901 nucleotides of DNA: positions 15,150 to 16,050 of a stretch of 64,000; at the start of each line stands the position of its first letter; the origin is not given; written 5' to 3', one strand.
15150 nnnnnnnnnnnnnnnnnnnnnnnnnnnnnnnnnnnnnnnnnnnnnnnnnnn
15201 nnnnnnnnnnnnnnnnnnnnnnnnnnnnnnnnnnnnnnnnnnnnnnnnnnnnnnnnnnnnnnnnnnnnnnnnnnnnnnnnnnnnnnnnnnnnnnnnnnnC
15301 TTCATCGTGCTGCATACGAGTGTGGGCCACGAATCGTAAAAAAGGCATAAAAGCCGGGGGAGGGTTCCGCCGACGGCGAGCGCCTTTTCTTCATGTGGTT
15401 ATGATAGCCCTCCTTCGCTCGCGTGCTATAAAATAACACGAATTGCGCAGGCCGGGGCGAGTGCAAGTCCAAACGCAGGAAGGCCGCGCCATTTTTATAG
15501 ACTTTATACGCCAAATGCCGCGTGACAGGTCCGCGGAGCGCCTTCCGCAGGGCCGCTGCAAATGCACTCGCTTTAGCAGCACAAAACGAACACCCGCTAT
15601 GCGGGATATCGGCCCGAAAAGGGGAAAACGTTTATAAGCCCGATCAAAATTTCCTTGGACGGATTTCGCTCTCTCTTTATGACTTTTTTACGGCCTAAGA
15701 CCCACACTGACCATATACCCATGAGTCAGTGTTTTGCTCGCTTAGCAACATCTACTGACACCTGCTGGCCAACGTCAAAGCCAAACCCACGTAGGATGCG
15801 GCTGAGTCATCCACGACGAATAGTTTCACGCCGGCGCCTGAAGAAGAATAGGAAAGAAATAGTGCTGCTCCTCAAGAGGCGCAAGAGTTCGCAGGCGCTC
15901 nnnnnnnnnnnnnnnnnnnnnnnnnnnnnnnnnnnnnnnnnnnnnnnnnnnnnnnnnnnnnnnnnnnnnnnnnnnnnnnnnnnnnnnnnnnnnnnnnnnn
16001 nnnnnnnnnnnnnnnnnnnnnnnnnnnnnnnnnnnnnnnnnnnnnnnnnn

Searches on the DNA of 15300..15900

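Call 80: search_rna_families(source=window, start=15300, end=15900, threshold=evalue, max_evalue=10)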
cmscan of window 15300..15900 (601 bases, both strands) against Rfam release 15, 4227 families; matches with E-value up to 10: 1.
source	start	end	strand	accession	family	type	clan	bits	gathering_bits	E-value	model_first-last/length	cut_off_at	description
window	15833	15886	+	RF01861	TB9Cs1H1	Gene; snRNA; snoRNA; HACA-box;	-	15.7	55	2.6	1-63/63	no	Trypanosomatid snoRNA TB9Cs1H1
